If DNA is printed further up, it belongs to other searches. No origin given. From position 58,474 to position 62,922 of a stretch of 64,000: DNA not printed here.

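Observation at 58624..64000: Single-polypeptide TrpE-G-D-C-F fusion (1383 aa) translationally coupled to trpB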

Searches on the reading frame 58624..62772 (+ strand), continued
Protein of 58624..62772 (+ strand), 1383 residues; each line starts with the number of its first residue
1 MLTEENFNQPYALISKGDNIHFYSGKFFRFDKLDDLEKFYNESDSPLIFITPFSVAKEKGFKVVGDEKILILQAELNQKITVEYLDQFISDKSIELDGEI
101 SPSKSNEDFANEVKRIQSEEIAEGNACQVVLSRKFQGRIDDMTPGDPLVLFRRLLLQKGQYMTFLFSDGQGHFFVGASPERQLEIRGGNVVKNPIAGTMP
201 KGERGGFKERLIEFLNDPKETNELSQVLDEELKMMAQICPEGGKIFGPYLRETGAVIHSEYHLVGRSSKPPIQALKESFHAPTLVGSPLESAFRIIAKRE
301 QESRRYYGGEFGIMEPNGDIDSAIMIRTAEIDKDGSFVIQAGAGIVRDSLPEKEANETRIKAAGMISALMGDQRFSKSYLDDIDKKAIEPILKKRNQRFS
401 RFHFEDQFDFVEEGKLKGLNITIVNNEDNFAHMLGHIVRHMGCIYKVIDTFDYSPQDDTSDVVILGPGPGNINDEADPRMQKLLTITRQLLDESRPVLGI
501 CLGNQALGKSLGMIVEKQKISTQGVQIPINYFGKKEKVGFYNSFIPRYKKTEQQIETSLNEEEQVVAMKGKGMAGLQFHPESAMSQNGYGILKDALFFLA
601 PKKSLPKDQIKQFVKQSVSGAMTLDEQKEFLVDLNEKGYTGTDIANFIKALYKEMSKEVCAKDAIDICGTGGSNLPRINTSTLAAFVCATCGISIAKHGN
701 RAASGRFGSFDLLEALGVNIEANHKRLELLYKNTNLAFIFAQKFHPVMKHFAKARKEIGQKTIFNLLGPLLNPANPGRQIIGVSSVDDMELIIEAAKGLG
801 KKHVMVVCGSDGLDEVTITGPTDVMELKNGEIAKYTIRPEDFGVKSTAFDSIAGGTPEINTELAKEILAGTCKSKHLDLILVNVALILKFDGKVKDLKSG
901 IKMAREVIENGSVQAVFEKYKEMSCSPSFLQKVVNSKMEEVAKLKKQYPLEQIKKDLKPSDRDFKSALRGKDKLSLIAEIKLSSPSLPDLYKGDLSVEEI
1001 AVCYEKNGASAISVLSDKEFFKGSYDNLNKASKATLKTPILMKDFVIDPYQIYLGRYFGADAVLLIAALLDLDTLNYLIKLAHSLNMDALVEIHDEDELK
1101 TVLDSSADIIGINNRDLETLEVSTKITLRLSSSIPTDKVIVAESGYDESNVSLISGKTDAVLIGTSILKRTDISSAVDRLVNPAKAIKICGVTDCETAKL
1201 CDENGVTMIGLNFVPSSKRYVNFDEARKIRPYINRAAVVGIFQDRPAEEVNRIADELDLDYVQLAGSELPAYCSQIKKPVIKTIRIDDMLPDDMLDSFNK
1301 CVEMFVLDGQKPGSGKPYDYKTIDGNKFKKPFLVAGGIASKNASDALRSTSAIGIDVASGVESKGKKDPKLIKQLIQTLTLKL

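Call 32: find_encoding_contigs(protein=window:58624-62772:+, flank=10000, max_places=3)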
Protein window:58624-62772:+ (1383 aa): 2 contigs read that carry it; 1 place shown.
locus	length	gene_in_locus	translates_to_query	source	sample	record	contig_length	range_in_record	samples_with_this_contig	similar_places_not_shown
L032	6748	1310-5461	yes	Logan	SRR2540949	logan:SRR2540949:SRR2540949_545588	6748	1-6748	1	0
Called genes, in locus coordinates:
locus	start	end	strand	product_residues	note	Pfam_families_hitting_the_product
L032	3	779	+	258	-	?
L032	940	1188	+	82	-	PF01371:Trp_repressor, PF13384:HTH_23 (weak)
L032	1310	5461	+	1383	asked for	PF00425:Chorismate_bind, PF00117:GATase, PF00591:Glycos_transf_3, PF00218:IGPS, PF00697:PRAI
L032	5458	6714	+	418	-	PF00291:PALP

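Call 46: search_protein_families(library=pfam, proteins=[L013:207-1406:+, L013:3996-5534:-, L016:177-956:+, L016:2850-3707:-, L018:688-2919:-, L018:4972-5541:-, L024:495-1976:+, L024:4161-5426:+, L024:5436-6119:+, L021:4860-5807:+], max_evalue=0.00001)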
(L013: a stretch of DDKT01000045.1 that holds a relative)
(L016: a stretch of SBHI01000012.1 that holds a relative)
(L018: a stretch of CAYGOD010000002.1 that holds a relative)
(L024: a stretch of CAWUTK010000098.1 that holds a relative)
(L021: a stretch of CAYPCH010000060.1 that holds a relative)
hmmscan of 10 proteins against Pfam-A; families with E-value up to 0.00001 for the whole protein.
L013:207-1406:+ (400 aa): 0 families

L013:3996-5534:- (513 aa): 1 family
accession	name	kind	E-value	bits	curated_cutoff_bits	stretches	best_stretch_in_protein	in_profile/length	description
PF00391.29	PEP-utilizers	-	4.2e-26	90.8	23.1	1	426-496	2-72/72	PEP-utilising enzyme, mobile domain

L016:177-956:+ (260 aa): 1 family
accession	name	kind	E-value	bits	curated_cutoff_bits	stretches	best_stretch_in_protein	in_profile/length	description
PF00290.26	Trp_syntA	-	1.3e-85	287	27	1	10-236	8-234/259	Tryptophan synthase alpha chain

L016:2850-3707:- (286 aa): 0 families

L018:688-2919:- (744 aa): 7 families
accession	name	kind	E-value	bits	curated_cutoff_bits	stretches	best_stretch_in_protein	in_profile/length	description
PF02786.22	CPSase_L_D2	-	3.2e-70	236.4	19.8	1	162-377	1-209/211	Carbamoyl-phosphate synthase L chain, ATP binding domain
PF00289.28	Biotin_carb_N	-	1.3e-42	145.1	25.5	1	49-157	2-110/110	Biotin carboxylase, N-terminal domain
PF02785.25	Biotin_carb_C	-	2.8e-29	101.8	32.4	1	391-513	1-107/108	Biotin carboxylase C-terminal domain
PF00364.28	Biotin_lipoyl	-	2.3e-17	63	22.1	1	675-738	5-73/73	Biotin-requiring enzyme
PF02222.28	ATP-grasp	-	1.4e-10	41.6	27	1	171-324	4-148/179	ATP-grasp domain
PF07478.18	Dala_Dala_lig_C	-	2.8e-08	33.9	24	1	186-346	23-174/204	D-ala D-ala ligase C-terminus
PF13533.13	Biotin_lipoyl_2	-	5.1e-08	33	29.8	1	676-702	6-32/32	Biotin-lipoyl like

L018:4972-5541:- (190 aa): 1 family
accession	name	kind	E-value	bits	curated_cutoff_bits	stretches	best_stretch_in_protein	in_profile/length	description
PF00085.26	Thioredoxin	-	3.1e-11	43.6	23.5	1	89-182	6-99/103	Thioredoxin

L024:495-1976:+ (494 aa): 3 families
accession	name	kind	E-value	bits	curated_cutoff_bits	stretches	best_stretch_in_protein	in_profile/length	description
PF02518.31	HATPase_c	-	3.9e-31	108.2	26.4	1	227-342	1-110/111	Histidine kinase-, DNA gyrase B-, and HSP90-like ATPase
PF00072.30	Response_reg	-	5.3e-25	88.2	30.2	1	377-488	1-110/111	Response regulator receiver domain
PF00512.31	HisKA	-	7.5e-21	74.4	26.9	1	114-179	1-66/66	His Kinase A (phospho-acceptor) domain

L024:4161-5426:+ (422 aa): 4 families
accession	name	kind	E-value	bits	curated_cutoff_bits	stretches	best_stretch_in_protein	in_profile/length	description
PF13855.12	LRR_8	-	3.2e-32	110.5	27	3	323-380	2-61/61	Leucine rich repeat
PF23598.1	LRR_14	-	3.4e-29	102.1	40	3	340-412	42-114/353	Leucine-rich repeat region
PF12799.13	LRR_4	-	4.8e-19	68.4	27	3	369-410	2-41/44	Leucine Rich repeats (2 copies)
PF00560.39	LRR_1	-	9.5e-09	34.2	20.6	0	369-390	1-23/23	Leucine Rich Repeat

L024:5436-6119:+ (228 aa): 3 families
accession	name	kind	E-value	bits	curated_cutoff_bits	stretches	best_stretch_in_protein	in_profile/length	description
PF13518.12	HTH_28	-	8.1e-09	35.9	25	1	8-59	2-52/52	Helix-turn-helix domain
PF13551.12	HTH_29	-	5.6e-07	30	28.1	1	12-69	5-64/64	Winged helix-turn helix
PF13565.12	HTH_32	-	7.7e-07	30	33.7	0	35-114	2-71/73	Homeodomain-like domain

L021:4860-5807:+ (316 aa): 2 families
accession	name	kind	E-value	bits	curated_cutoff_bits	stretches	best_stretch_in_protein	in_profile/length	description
PF01817.26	CM_2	-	3e-15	56.6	27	1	231-308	1-79/80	Chorismate mutase type II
PF00117.34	GATase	-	7.6e-11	42.5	22.8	1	38-209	15-187/190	Glutamine amidotransferase class-I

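Call 49: search_protein_representatives(protein=window:58624-62178:+)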
Query: 1185 residues. Proteins with E-value up to 0.001 (for the whole library): 41256; up to 1e-10: 20836; up to 1e-30: 5017. The best 150 are listed.
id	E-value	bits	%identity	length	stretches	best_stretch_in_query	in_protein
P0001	0.0e+00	1767.4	65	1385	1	1-1185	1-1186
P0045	5.2e-189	647.1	51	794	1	599-1185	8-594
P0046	2.6e-178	611.7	50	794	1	593-1183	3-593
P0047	1.9e-175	602.3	50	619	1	10-600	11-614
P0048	4.1e-173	594.5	50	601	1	12-597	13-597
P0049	1.7e-171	589.1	45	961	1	421-1182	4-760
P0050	3.6e-164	564.9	43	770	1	421-1170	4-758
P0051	4.5e-157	541.4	45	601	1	7-598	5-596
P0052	3.5e-154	531.8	46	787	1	608-1179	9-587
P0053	3.7e-152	525.1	45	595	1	7-600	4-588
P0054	3.0e-150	518.8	45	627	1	11-598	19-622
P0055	1.6e-149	516.4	47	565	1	610-1181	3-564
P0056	8.9e-146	504.0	51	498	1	124-608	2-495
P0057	7.5e-145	500.9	48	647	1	9-597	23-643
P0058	4.8e-144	498.3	44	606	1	6-596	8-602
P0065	2.2e-131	456.3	46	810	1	597-1128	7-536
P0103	7.3e-106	371.8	37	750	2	423-924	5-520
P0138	4.8e-95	336.0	37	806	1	613-1180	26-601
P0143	1.5e-93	331.1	38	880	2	632-965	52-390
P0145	1.9e-92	327.4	39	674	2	601-923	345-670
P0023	2.8e-92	326.8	37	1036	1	45-598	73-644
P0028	2.7e-88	313.6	37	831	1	45-594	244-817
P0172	8.1e-88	312.0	37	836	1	595-1133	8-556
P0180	4.4e-86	306.3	36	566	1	615-1183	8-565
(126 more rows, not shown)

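Call 63: search_protein_families(library=ncbifam, proteins=[window:58624-62772:+], max_evalue=0.00001)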
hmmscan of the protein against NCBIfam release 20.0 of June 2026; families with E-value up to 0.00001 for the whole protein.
window:58624-62772:+ (1383 aa): 74 families (the best 25 are shown)
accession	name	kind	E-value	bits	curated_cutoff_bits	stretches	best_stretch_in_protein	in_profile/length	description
NF006945.0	PRK09427.1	equivalog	2.6e-115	385.6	380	1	926-1379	6-458/461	bifunctional indole-3-glycerol-phosphate synthase TrpC/phosphoribosylanthranilate isomerase TrpF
TIGR01245.1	trpD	equivalog_domain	1.2e-99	333.8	199.05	1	601-922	6-329/330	anthranilate phosphoribosyltransferase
NF011201.0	PRK14607.1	equivalog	5.7e-98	328.9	670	1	460-924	45-528/534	bifunctional anthranilate synthase component II/anthranilate phosphoribosyltransferase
NF001377.0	PRK00278.2-4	equivalog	1.2e-74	250.8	260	1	929-1181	3-256/259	indole-3-glycerol phosphate synthase TrpC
NF001373.0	PRK00278.1-6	equivalog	2.3e-69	233.5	317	1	927-1181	2-261/263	indole-3-glycerol phosphate synthase TrpC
NF007073.0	PRK09522.1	equivalog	3.6e-67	227.5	738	1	460-913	49-520/531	bifunctional anthranilate synthase glutamate amidotransferase component TrpG/anthranilate phosphoribosyltransferase TrpD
NF001372.0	PRK00278.1-4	subfamily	3.8e-67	226.4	370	1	926-1182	28-293/295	indole-3-glycerol phosphate synthase TrpC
NF001370.0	PRK00278.1-2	equivalog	2.4e-60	204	348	1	929-1182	4-262/266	indole-3-glycerol phosphate synthase TrpC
NF001376.0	PRK00278.2-3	equivalog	7.4e-60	202.5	284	1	927-1182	7-253/255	indole-3-glycerol phosphate synthase TrpC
NF001371.0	PRK00278.1-3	equivalog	8.5e-58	195.7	307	1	928-1180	3-251/255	indole-3-glycerol phosphate synthase TrpC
NF001369.0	PRK00278.1-1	equivalog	3.9e-57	193.4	329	1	928-1183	4-260/271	indole-3-glycerol phosphate synthase TrpC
NF001378.0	PRK00278.2-5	equivalog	2.6e-56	190.7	360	1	930-1181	3-259/263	indole-3-glycerol phosphate synthase TrpC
NF001375.0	PRK00278.2-2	equivalog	2.7e-54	184.2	360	1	930-1182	2-249/255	indole-3-glycerol phosphate synthase TrpC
NF010081.0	PRK13566.1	equivalog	1.3e-51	175.7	645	1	100-597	239-718/729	anthranilate synthase component I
NF010562.0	PRK13957.1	equivalog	3e-49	167.4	414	1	928-1176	8-247/252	indole-3-glycerol-phosphate synthase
TIGR01815.1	TrpE-clade3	equivalog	5.1e-45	153.7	739.15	1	108-588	235-694/717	anthranilate synthase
TIGR00564.1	trpE_most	equivalog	3e-41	141.9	517.7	1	91-368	184-453/455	anthranilate synthase component I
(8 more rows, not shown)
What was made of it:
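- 60418..61398 (+): Module D (aa 599-925): anthranilate phosphoribosyltransferase, including a divergent N-terminal helical part. Motifs: GTGGS 669-673, KHGN 697-700, R755, DGLDE 811-815. Call 63 (TIGR01245 trpD 333.8 bits, cut-off 199).
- On Anthranilate synthase component I (TrpE): Call 63: TIGR00564 141.9 bits (cut-off 517.7), NF010081 175.7 (645), TIGR01815 153.7 (739).
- On Anthranilate phosphoribosyltransferase (TrpD): Call 63 (333.8 bits, cut-off 199).
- On IGP synthase / PRA isomerase bifunctional protein (TrpC-F): Call 63 (385.6 bits, cut-off 380).
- Closest known: Canonical anthranilate synthase TrpE/TrpG. Different: NCBIfam TrpE models score far below their cut-offs (call 63).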
